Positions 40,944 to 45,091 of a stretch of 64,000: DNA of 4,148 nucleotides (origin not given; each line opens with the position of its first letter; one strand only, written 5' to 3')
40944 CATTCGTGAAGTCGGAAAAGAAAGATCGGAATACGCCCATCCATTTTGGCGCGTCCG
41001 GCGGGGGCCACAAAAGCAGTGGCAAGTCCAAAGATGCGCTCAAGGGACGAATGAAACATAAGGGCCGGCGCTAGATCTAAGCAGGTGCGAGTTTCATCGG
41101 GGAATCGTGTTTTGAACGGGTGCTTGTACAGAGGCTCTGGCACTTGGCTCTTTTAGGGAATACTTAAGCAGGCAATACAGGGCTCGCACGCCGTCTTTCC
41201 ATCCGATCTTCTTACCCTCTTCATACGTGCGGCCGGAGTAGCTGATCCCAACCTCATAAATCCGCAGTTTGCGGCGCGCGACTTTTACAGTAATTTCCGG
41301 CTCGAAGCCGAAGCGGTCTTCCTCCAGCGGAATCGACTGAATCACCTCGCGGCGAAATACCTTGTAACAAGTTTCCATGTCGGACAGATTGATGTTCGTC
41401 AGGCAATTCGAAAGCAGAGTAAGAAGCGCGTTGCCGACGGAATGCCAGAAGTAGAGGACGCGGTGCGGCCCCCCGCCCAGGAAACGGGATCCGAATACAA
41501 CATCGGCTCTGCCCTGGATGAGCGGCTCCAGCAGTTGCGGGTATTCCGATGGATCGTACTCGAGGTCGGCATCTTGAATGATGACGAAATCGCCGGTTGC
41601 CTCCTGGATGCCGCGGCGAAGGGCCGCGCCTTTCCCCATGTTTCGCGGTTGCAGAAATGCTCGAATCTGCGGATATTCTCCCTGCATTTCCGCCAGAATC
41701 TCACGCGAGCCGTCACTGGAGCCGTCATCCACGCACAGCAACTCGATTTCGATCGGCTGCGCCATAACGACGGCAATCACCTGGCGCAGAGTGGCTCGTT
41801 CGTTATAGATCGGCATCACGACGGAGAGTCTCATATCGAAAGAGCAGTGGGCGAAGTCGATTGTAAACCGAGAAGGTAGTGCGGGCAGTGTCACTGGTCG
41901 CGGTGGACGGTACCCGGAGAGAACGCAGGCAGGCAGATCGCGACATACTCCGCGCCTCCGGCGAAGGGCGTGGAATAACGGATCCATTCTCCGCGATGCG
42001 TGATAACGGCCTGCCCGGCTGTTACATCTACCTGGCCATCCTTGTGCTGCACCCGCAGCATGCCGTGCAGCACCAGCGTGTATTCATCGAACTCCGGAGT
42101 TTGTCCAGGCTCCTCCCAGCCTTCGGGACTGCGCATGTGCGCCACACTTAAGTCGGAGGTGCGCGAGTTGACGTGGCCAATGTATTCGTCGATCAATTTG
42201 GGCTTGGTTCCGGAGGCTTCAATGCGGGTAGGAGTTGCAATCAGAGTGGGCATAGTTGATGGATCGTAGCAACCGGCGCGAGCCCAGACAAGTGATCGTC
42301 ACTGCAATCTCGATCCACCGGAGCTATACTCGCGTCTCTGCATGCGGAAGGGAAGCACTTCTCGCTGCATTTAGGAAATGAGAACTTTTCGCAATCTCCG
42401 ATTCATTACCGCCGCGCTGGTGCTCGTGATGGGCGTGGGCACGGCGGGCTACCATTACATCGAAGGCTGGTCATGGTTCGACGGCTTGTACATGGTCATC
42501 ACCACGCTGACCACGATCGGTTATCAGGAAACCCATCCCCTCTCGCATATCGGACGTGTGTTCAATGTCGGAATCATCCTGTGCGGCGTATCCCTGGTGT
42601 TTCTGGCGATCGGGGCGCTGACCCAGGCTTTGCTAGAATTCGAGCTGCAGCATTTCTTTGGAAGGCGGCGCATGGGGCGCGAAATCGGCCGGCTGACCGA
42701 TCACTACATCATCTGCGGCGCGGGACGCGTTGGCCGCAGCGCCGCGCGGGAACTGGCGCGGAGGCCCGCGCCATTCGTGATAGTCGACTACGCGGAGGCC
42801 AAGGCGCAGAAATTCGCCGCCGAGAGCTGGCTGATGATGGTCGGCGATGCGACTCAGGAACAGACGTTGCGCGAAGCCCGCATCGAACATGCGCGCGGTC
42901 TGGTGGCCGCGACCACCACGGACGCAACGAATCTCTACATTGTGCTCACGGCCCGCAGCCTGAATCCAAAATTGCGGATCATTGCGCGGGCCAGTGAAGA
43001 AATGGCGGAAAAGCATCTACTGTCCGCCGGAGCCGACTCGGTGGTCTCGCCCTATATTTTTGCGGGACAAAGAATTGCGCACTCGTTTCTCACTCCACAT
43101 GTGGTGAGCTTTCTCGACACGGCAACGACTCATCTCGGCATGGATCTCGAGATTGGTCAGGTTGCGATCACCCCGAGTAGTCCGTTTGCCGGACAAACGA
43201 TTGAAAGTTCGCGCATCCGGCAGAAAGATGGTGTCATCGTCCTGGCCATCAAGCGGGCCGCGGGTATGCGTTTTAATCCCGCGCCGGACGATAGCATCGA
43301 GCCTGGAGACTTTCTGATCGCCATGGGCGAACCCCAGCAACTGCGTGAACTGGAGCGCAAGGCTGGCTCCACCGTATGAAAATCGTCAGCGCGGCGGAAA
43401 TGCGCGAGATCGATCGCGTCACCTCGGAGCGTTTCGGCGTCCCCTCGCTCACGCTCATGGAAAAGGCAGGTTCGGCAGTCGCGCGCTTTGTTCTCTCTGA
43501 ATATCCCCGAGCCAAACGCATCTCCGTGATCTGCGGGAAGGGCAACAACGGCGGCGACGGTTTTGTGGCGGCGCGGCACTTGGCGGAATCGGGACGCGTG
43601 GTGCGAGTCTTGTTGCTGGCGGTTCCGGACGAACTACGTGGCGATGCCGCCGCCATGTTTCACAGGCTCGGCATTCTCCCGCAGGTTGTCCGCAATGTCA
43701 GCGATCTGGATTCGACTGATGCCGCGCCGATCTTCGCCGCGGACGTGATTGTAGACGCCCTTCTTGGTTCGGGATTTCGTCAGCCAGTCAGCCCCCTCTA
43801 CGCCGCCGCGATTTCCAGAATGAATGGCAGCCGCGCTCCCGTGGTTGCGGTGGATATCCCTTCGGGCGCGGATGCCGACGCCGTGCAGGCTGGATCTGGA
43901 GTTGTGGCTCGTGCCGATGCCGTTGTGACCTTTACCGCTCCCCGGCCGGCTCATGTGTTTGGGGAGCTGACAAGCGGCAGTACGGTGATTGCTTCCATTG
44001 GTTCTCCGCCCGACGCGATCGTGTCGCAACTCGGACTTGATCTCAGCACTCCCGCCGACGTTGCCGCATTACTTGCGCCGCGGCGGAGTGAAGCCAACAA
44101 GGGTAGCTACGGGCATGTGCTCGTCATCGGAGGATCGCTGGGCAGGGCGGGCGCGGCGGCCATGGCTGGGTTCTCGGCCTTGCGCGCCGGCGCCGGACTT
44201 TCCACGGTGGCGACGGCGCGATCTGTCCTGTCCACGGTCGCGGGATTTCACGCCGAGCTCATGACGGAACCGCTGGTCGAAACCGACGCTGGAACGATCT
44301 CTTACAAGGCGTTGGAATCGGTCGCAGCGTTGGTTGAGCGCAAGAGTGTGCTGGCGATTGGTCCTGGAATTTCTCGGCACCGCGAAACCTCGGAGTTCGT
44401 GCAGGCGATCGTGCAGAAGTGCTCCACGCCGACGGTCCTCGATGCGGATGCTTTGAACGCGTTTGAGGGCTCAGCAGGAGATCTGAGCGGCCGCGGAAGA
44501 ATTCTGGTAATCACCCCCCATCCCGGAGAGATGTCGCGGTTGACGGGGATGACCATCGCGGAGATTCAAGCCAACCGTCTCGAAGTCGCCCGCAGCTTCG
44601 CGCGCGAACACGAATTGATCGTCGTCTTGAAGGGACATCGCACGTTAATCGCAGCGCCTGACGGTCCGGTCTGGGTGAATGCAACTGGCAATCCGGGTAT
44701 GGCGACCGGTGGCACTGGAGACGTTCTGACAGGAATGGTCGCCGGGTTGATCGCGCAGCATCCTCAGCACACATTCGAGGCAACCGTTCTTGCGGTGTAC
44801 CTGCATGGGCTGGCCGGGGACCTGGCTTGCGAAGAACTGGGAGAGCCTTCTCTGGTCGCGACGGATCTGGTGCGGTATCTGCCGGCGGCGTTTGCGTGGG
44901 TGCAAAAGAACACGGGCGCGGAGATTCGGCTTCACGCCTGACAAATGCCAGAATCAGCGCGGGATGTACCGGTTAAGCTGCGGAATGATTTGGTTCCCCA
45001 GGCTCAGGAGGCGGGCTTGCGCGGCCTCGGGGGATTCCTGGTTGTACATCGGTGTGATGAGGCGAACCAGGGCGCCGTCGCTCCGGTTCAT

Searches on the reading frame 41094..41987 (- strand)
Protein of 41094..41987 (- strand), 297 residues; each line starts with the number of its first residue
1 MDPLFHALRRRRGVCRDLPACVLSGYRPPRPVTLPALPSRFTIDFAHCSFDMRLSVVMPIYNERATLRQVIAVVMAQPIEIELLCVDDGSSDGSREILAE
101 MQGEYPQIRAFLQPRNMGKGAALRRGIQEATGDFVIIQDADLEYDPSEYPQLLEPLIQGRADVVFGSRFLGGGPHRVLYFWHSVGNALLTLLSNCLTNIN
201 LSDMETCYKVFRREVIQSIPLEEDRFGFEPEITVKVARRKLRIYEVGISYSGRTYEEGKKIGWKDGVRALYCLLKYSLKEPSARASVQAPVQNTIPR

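Call 59: search_protein_families(library=ncbifam, proteins=[window:41094-41987:-], max_evalue=1e-8)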
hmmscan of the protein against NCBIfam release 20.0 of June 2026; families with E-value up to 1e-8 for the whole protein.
window:41094-41987:- (297 aa): 14 families
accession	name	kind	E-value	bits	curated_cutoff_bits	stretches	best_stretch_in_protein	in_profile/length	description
TIGR04182.1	glyco_TIGR04182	equivalog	5.9e-32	111.2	325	1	55-276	3-217/293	S-layer glycoprotein N-glycosyltransferase AglJ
NF007986.1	PRK10714.1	equivalog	8.8e-21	74.2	529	1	53-259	7-209/316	undecaprenyl-phosphate 4-deoxy-4-formamido-L-arabinose transferase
NF007482.0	PRK10073.1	equivalog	2.8e-20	72.6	423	1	52-163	6-117/334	glycosyltransferase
NF047588.1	GlcsyltransPgfSStrep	equivalog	2.2e-18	66.5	500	1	52-219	1-167/308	glycosyltransferase PgfS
NF041391.1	DPhHxTase_Halo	equivalog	7.7e-17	61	375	1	58-256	1-189/213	dolichyl-phosphate hexose transferase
NF041875.1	EPS_EpsD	equivalog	2.4e-16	60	370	1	54-166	1-114/325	exopolysaccharide biosynthesis glycosyltransferase EpsD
TIGR03937.1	PgaC_IcaA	equivalog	7.7e-16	58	422.3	1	53-149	46-143/407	poly-beta-1,6-N-acetyl-D-glucosamine synthase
NF058614.1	PPMAGASynPpgS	equivalog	1.1e-14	54.4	370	1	56-251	4-197/226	polyprenyl-phospho-N-acetylgalactosaminyl synthase PpgS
NF010496.0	PRK13915.1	equivalog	2.1e-13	50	262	1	51-159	30-145/307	glucosyl-3-phosphoglycerate synthase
TIGR04283.1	glyco_like_mftF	equivalog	1.1e-11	44.7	182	1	54-171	1-113/221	TIGR04283 family arsenosugar biosynthesis glycosyltransferase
NF047683.1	TeichurnBiosyTuaG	equivalog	3.2e-11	43.4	400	1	53-149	7-104/252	teichuronic acid biosynthesis protein TuaG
NF053739.1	GlytfEpsEBac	equivalog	5.5e-10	38.7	450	1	53-141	2-92/265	glycosyltransferase EpsE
TIGR03965.1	mycofact_glyco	equivalog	1.1e-09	37.7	280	1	54-158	76-181/467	mycofactocin biosynthesis glycosyltransferase MftF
TIGR03111.1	glyc2_xrt_Gpos1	hypoth_equivalog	3.9e-09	35.8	363.95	1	54-142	51-142/439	TIGR03111 family XrtG-associated glycosyltransferase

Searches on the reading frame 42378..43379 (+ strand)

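Call 59: search_protein_families(library=ncbifam, proteins=[window:42378-43379:+], max_evalue=1e-8)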
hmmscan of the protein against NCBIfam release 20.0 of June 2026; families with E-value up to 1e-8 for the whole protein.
window:42378-43379:+ (333 aa): 15 families
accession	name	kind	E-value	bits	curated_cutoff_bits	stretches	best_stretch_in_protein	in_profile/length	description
NF007828.0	PRK10537.1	equivalog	2.1e-26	92.8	425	1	36-234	182-375/403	voltage-gated potassium channel protein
NF007039.0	PRK09496.3-2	equivalog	1.5e-22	80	293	1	111-327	4-218/446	Trk system potassium transporter TrkA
NF007034.0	PRK09496.2-1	subfamily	6.8e-18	64.8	344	1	111-326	4-215/445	Trk system potassium transporter TrkA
NF007041.0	PRK09496.3-4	equivalog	2.8e-17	62.6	386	1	111-329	4-219/450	Trk system potassium transporter TrkA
NF007038.0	PRK09496.2-6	equivalog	1.3e-13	50.6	374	1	111-330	4-222/445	Trk system potassium transporter TrkA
NF007031.0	PRK09496.1-2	equivalog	4.5e-13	49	289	1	111-327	237-449/458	Trk system potassium transporter TrkA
NF007950.1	PRK10669.1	equivalog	2.1e-12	46.7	700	1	106-223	416-533/547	YbaL family putative K(+) efflux transporter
NF007043.0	PRK09496.3-6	equivalog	8.9e-12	44.5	384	1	109-322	233-437/445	Trk system potassium transporter TrkA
NF007032.0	PRK09496.1-4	equivalog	1.6e-11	43.9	309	1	111-324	4-219/457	Trk system potassium transporter TrkA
NF007037.0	PRK09496.2-4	equivalog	2.5e-11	43.1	445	1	98-326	228-450/454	Trk system potassium transporter TrkA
NF007042.0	PRK09496.3-5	equivalog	2.7e-11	42.8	467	1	111-210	4-104/466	Trk system potassium transporter TrkA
NF007033.0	PRK09496.1-5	equivalog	6.9e-11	41.8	338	1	111-323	4-214/449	Trk system potassium transporter TrkA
NF002924.0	PRK03562.1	equivalog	1.6e-10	40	752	1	97-214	392-509/623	glutathione-regulated potassium-efflux system protein KefC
NF007035.0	PRK09496.2-2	equivalog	3e-10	39.5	521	0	109-214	2-108/455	Trk system potassium transporter TrkA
NF007036.0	PRK09496.2-3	subfamily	3.3e-10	39.3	407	0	107-225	230-350/448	Trk system potassium transporter TrkA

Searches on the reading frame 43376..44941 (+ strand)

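Call 59: search_protein_families(library=ncbifam, proteins=[window:43376-44941:+], max_evalue=1e-8)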
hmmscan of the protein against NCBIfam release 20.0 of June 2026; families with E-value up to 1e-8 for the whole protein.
window:43376-44941:+ (521 aa): 4 families
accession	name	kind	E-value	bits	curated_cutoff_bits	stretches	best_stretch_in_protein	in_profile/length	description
NF007856.0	PRK10565.1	equivalog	6.6e-87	292.3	703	1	3-503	17-495/510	bifunctional ADP-dependent NAD(P)H-hydrate dehydratase/NAD(P)H-hydrate epimerase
TIGR00196.1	yjeF_cterm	hypoth_equivalog_domain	1.3e-68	231.3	129.85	1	230-505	9-274/277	NAD(P)H-hydrate dehydratase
TIGR00197.1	yjeF_nterm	hypoth_equivalog_domain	7.1e-43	146.6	88.6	1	3-210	3-204/206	NAD(P)H-hydrate epimerase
NF006830.1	PRK09355.1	equivalog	8.2e-09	35.2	180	0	314-489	47-233/263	hydroxyethylthiazole kinase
